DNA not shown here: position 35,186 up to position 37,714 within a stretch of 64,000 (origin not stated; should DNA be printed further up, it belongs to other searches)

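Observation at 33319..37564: Three-gene polyprenyl-phosphate glycosylation module with a novel GT2::GT-C fusion, inserted between dnaX-dnaB and ybaB-recR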

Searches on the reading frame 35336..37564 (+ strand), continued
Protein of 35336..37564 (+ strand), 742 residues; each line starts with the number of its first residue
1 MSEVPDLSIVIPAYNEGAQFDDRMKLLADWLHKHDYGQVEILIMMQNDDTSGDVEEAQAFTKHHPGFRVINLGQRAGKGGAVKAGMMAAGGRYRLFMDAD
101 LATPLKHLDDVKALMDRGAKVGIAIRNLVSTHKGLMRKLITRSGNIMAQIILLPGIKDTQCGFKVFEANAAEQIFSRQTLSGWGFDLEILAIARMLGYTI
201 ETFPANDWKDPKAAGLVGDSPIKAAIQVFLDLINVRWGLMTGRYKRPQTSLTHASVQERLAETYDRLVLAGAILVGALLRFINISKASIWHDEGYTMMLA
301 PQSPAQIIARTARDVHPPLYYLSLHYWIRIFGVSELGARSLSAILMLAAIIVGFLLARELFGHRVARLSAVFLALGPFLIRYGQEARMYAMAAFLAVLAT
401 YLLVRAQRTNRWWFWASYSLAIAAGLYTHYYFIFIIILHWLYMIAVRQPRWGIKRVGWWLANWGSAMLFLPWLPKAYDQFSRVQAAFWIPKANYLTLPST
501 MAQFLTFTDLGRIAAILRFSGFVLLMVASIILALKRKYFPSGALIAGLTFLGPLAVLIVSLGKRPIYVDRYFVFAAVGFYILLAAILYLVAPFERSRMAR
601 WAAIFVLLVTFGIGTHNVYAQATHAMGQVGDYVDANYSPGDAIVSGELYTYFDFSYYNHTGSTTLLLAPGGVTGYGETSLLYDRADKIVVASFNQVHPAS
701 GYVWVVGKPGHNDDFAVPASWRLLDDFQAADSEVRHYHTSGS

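Call 33: search_protein_families(library=pfam, proteins=[P0243, P0247, P0251, P0258, P0268, P0335, P0276, P0300, P0278, P0324], max_evalue=0.001)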
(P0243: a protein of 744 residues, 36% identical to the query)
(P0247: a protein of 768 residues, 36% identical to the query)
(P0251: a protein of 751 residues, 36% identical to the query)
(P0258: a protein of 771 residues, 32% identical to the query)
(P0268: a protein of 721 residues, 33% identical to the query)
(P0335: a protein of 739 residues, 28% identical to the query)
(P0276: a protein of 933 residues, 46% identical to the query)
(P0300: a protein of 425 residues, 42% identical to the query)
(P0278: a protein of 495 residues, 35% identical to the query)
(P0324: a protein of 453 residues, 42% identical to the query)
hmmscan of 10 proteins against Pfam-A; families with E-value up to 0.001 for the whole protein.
P0243 (744 aa): 3 families
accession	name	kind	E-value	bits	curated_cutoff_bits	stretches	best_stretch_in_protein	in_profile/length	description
PF00535.33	Glycos_transf_2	-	6.4e-20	72.2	23.3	1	10-175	1-168/168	Glycosyl transferase family 2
PF13231.12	PMT_2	-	8.9e-16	58.9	26.1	1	306-474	2-158/160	Dolichyl-phosphate-mannose-protein mannosyltransferase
PF13641.12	Glyco_tranf_2_3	-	1.2e-09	39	27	1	7-201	1-202/230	Glycosyltransferase like family 2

P0247 (768 aa): 3 families
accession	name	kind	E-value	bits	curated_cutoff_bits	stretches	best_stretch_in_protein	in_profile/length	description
PF00535.33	Glycos_transf_2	-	1.6e-17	64.4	23.3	1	14-182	1-168/168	Glycosyl transferase family 2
PF13641.12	Glyco_tranf_2_3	-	2.3e-06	28.2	27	1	11-139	1-128/230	Glycosyltransferase like family 2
PF13231.12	PMT_2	-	0.00093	19.9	26.1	1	308-452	2-139/160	Dolichyl-phosphate-mannose-protein mannosyltransferase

P0251 (751 aa): 3 families
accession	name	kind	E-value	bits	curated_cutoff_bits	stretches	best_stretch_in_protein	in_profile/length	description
PF00535.33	Glycos_transf_2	-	5.2e-22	79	23.3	1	8-174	1-168/168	Glycosyl transferase family 2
PF13231.12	PMT_2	-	2.5e-11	44.5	26.1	1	299-466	2-158/160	Dolichyl-phosphate-mannose-protein mannosyltransferase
PF13641.12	Glyco_tranf_2_3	-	9e-08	32.8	27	1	7-206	3-207/230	Glycosyltransferase like family 2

P0258 (771 aa): 2 families
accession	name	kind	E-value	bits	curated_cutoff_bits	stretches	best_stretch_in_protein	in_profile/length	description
PF00535.33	Glycos_transf_2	-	4e-21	76.1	23.3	1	8-138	1-129/168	Glycosyl transferase family 2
PF13231.12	PMT_2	-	1.5e-10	42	26.1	1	338-465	2-129/160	Dolichyl-phosphate-mannose-protein mannosyltransferase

P0268 (721 aa): 3 families
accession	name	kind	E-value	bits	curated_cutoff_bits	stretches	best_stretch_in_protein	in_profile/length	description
PF00535.33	Glycos_transf_2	-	5.9e-19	69.1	23.3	1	7-172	1-167/168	Glycosyl transferase family 2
PF13231.12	PMT_2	-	3.9e-08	34.1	26.1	1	297-454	2-160/160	Dolichyl-phosphate-mannose-protein mannosyltransferase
PF13641.12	Glyco_tranf_2_3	-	1.7e-06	28.6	27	1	4-127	1-125/230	Glycosyltransferase like family 2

P0335 (739 aa): 4 families
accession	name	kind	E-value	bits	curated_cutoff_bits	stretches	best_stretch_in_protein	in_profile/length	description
PF00535.33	Glycos_transf_2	-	4.5e-35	121.5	23.3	1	7-176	1-168/168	Glycosyl transferase family 2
PF10111.15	Glyco_tranf_2_2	-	4.5e-14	53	27.3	1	7-110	1-104/276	Glycosyltransferase like family 2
PF13231.12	PMT_2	-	2.6e-09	37.9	26.1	1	311-474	7-157/160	Dolichyl-phosphate-mannose-protein mannosyltransferase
PF13641.12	Glyco_tranf_2_3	-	5.4e-06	27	27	1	6-106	3-105/230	Glycosyltransferase like family 2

P0276 (933 aa): 4 families
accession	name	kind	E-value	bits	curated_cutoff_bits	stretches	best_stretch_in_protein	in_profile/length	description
PF04138.20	GtrA_DPMS_TM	-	1.6e-19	70.6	26.1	2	18-132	1-117/117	GtrA/DPMS, transmembrane domain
PF00535.33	Glycos_transf_2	-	4.5e-16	59.7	23.3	1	154-268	1-111/168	Glycosyl transferase family 2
PF13641.12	Glyco_tranf_2_3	-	1.3e-05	25.8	27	1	153-260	3-111/230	Glycosyltransferase like family 2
PF13231.12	PMT_2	-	1.6e-05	25.6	26.1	1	497-611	23-136/160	Dolichyl-phosphate-mannose-protein mannosyltransferase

P0300 (425 aa): 3 families
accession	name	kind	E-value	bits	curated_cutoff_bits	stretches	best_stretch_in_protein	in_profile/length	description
PF00535.33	Glycos_transf_2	-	2.9e-15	57.1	23.3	1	164-294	1-128/168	Glycosyl transferase family 2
PF04138.20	GtrA_DPMS_TM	-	5.6e-15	56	26.1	1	24-142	1-116/117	GtrA/DPMS, transmembrane domain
PF13641.12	Glyco_tranf_2_3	-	3.3e-07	31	27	1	161-282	1-123/230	Glycosyltransferase like family 2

P0278 (495 aa): 7 families
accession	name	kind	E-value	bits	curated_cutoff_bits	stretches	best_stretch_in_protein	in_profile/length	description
PF00535.33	Glycos_transf_2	-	1.4e-68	230.5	23.3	2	260-426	1-167/168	Glycosyl transferase family 2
PF13641.12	Glyco_tranf_2_3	-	1.8e-21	77.7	27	2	3-114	3-117/230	Glycosyltransferase like family 2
PF10111.15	Glyco_tranf_2_2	-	1.9e-21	77.2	27.3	2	4-109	1-108/276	Glycosyltransferase like family 2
PF13704.12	Glyco_tranf_2_4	-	1.1e-07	32.7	27.5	0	33-93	19-82/98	Glycosyl transferase family 2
PF13506.12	Glyco_transf_21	-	1.6e-07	31.4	21.7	0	69-115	17-64/174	Glycosyl transferase family 21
PF13733.12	Glyco_transf_7N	-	1.8e-06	28.1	27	0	257-301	47-91/134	N-terminal region of glycosyl transferase group 7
PF03071.21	GNT-I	-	0.0001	21.7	25.4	0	253-314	89-149/434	GNT-I family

P0324 (453 aa): 2 families
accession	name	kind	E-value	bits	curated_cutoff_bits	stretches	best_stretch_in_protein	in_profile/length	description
PF04138.20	GtrA_DPMS_TM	-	4.9e-19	69.1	26.1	2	17-98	1-83/117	GtrA/DPMS, transmembrane domain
PF00535.33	Glycos_transf_2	-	4.8e-14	53.1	23.3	1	155-281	1-123/168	Glycosyl transferase family 2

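Call 38: find_encoding_contigs(protein=P0072, flank=5000, max_places=3)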
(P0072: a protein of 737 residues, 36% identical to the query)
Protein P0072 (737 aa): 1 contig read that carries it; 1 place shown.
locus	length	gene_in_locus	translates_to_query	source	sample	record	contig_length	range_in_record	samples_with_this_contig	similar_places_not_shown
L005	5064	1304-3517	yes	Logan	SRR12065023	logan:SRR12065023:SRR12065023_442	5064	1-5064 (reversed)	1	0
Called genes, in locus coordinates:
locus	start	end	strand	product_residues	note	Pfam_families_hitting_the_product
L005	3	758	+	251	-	?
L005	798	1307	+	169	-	PF04138:GtrA_DPMS_TM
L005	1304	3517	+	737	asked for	PF00535:Glycos_transf_2, PF13641:Glyco_tranf_2_3, PF13231:PMT_2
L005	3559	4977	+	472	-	PF00749:tRNA-synt_1c, PF19269:Anticodon_2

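Call 39: find_encoding_contigs(protein=P0119, flank=5000, max_places=3)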
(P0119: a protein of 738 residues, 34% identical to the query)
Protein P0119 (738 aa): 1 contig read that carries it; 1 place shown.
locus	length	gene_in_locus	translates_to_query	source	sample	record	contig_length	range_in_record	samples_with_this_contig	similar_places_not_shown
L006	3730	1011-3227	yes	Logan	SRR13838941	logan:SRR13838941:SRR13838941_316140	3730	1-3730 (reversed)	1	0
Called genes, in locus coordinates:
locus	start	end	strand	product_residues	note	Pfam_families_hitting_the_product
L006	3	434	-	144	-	?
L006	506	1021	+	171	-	PF04138:GtrA_DPMS_TM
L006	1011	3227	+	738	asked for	PF00535:Glycos_transf_2, PF13641:Glyco_tranf_2_3 (weak), PF13231:PMT_2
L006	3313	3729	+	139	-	?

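Call 41: find_related_loci(query=A4, collection=genome_contigs, flank=4000)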
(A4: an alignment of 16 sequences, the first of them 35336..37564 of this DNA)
Query A4 (742 aa) in genome_contigs; peptide patterns used: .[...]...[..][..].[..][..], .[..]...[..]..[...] (x = any residue, [..] = any of these).
600 stretches matched a pattern (row limit reached: there are more); 529 encode a relative of the query (tblastn E <= 1e-3); the best 80 are kept; 80 distinct loci.
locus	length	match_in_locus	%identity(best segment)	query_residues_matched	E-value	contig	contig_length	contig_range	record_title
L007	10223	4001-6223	41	7-738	6e-164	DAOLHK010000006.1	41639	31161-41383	MAG TPA_asm: Candidatus Saccharibacteria bacterium isolate AMR_MDS_0256 NODE_25_length_41639_cov_13.112952, whole genome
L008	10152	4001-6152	53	6-721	0e+0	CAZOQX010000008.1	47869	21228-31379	MAG TPA_asm: uncultured Candidatus Saccharibacteria bacterium isolate SRP200132_co1_772 genome assembly, contig: NODE_11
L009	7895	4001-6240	48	5-737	5e-179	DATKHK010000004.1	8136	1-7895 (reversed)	MAG TPA_asm: Candidatus Saccharimonadales bacterium isolate SMAG_U14575 k141_117913, whole genome shotgun sequence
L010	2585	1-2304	43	52-721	8e-125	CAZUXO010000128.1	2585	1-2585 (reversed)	MAG TPA_asm: uncultured Dehalococcoidales bacterium isolate binchicken_co18_545 genome assembly, contig: k141_1625015, w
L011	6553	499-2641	45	1-721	9e-154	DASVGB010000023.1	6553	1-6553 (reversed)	MAG TPA_asm: Candidatus Saccharimonadia bacterium isolate SMAG_U2104 k141_269856, whole genome shotgun sequence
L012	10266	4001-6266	41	2-740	5e-162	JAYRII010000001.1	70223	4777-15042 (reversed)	MAG: Candidatus Saccharimonadia bacterium isolate SZ_szas25bin.4 k141_31203, whole genome shotgun sequence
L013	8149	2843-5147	42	2-738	2e-154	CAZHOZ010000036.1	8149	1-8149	MAG TPA_asm: uncultured Candidatus Saccharibacteria bacterium isolate binchicken_co16_307 genome assembly, contig: NODE_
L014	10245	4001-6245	43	6-721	6e-178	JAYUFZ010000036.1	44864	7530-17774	MAG: bacterium isolate GFS_7960 GFS_7960_35, whole genome shotgun sequence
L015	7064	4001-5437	42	266-738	5e-96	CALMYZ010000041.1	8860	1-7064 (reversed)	MAG TPA_asm: uncultured Candidatus Saccharibacteria bacterium isolate SRR2107215_bin.54_CONCOCT_v1.1_MAG genome assembly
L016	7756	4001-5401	40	278-740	1e-94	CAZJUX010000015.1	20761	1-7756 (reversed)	MAG TPA_asm: uncultured Candidatus Saccharibacteria bacterium isolate SRP192927_co9_480 genome assembly, contig: NODE_17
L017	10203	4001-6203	39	7-738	3e-92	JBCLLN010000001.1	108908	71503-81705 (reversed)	Candidatus Saccharimonadia bacterium isolate SLM_LV1_0208-G19 Node_1_length_108908_cov_83.505387, whole genome shotgun s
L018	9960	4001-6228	39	6-739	2e-144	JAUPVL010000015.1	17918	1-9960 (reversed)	MAG: Patescibacteria group bacterium isolate erpe_2018_sw_30hr_WHONDRS-SW48-000095_B_bin.41 scaffold_267988, whole genom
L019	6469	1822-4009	38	6-738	1e-138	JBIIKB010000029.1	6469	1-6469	MAG: Candidatus Saccharimonadia bacterium isolate ME2001-10-09pf_3300042861_group1_bin39 Rohwer_bin1541_scaffold_16808_c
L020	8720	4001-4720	56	3-245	2e-86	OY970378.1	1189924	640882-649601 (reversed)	MAG: Candidatus Parcubacteria bacterium isolate MFD01275.bin.c.8 genome assembly, chromosome: 1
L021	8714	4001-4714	56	5-246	1e-80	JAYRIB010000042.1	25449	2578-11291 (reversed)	MAG: Candidatus Saccharimonadia bacterium isolate SZ_szas25bin.42 k141_837414, whole genome shotgun sequence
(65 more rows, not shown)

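Call 42: predict_structure(alignment_id=A3)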
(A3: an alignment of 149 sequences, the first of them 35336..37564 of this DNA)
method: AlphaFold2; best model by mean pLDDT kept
length: 742 residues; sequences in the alignment: 149
mean_pLDDT: 94.8   pTM: 0.87
mean pLDDT of the five models: 94.8, 94.1, 94.0, 93.8, 93.8
residues with pLDDT >= 90: 653; 70-90: 72; 50-70: 16; < 50: 1
segments of 3 or more residues with pLDDT < 50: none
pLDDT, mean of each block of 10 residues (from residue 1): 91 93 96 97 93 90 92 93 97 96 96 98 93 88 91 89 94 96 94 97 93 66 87 93 83 76 95 98 97 97 98 96 98 98 98 97 98 98 98 98 95 97 98 98 88 94 98 96 85 97 98 97 98 97 98 97 94 98 98 98 98 98 98 98 98 98 98 95 97 97 98 96 98 97 58
secondary structure, 60 per line:
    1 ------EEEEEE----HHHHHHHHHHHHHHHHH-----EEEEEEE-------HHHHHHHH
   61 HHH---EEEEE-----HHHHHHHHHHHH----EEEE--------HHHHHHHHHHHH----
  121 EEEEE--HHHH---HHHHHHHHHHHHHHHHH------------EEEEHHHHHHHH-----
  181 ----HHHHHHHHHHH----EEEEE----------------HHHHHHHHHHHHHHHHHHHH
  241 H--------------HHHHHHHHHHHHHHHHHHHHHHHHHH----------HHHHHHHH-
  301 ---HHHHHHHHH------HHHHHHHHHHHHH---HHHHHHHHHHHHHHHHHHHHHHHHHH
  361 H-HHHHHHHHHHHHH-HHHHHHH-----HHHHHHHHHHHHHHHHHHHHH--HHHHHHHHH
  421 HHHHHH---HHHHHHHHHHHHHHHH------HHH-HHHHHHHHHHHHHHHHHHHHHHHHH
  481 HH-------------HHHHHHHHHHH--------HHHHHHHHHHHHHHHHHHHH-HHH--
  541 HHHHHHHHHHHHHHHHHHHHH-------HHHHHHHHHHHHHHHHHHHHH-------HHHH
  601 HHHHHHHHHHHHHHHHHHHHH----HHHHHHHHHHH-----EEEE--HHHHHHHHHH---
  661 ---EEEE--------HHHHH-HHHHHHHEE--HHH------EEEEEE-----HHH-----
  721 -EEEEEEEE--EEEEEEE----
elements in order (helices of 4 or more, strands of 3 or more residues): E7-12 H17-33 E39-45 H53-63 E67-71 H77-88 E93-96 H105-116 E121-125 H128-131 H135-151 E164-167 H168-175 H185-195 E200-204 H221-241 H256-281 H292-299 H304-312 H319-331 H335-361 H363-375 H377-383 H389-409 H412-426 H430-445 H456-482 H496-506 H515-534 H541-561 H569-589 H597-621 H626-636 E642-645 H648-657 E664-667 H676-680 H682-688 E702-707 E722-729 E732-738

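Call 45: fold_search(model_id=the predicted structure, library=pdb)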
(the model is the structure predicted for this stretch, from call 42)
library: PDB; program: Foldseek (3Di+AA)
matches with E <= 10: 1084; with E <= 0.001: 160
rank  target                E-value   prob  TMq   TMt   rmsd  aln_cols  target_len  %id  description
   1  5ezm                  6.7e-10  1.00  0.46  0.61   6.2       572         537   14  Crystal Structure of ArnT from Cupriavidus metallidurans in the apo state (released 2016-02-17)
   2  5f15                  1.7e-09  1.00  0.46  0.60   6.0       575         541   12  Crystal Structure of ArnT from Cupriavidus metallidurans bound to Undecaprenyl phosphate (released 2016-02-17)
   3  5mlz                  2.7e-08  1.00  0.27  0.52  13.6       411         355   17  Dolichyl phosphate mannose synthase in complex with GDP and Mg2+ (released 2017-08-09)
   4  8vxh_A                6.2e-08  1.00  0.27  0.59  11.1       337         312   18  Cryo-EM Structure of the Glycosyltransferase ArnC from Salmonella enterica in the Apo State Determined on Talos Arctic (released 2025-02-05)
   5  9nyc_A                6.4e-08  1.00  0.27  0.59   8.0       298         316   16  Cryo-EM structure of the glycosyltransferase GtrB in the substrate-bound state (released 2025-12-17)
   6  7oci_F                8.7e-08  1.00  0.41  0.46  11.7       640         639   12  Cryo-EM structure of yeast Ost6p containing oligosaccharyltransferase complex (released 2022-02-16)
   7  9bhc_B                9.1e-08  1.00  0.27  0.62   7.6       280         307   18  Salmonella undecaprenyl-phosphate 4-deoxy-4-formamido-L-arabinose transferase (ArnC) (released 2025-02-12)
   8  9nye_A                1.1e-07  1.00  0.23  0.53   9.5       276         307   19  Cryo-EM structure of the glycosyltransferase GtrB in the apo state (octamer volume) (released 2025-12-17)
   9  5mm1                  1.1e-07  1.00  0.26  0.53  14.3       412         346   16  Dolichyl phosphate mannose synthase in complex with GDP and dolichyl phosphate mannose (released 2017-08-09)
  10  8age_A                1.5e-07  1.00  0.39  0.44   9.5       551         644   13  Structure of yeast oligosaccharylransferase complex with acceptor peptide bound (released 2022-12-07)
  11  6gxc_A                1.6e-07  1.00  0.36  0.38   7.9       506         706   13  Bacterial oligosaccharyltransferase PglB in complex with an inhibitory peptide and a reactive lipid-linked oligosaccha (released 2018-11-14)
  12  9ep0                  1.6e-07  1.00  0.25  0.52  13.3       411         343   18  Dolichyl phosphate mannose synthase in complex with donor (GDP-Man) and traces of acceptor (Dol55P) and product (Dol55P- (released 2025-10-01)
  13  9nyf_A                1.9e-07  1.00  0.27  0.61   8.9       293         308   17  Cryo-EM structure of the glycosyltransferase GtrB (tetramer volume) (released 2025-12-17)
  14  8b6l_I                2.2e-07  1.00  0.36  0.38  16.1       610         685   13  Subtomogram average of the human Sec61-TRAP-OSTA-translocon (released 2022-12-07)
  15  9nyd_C                2.3e-07  1.00  0.26  0.60   8.6       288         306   18  Cryo-EM structure of the glycosyltransferase GtrB in the pre-catalysis and product-bound state (released 2025-12-17)
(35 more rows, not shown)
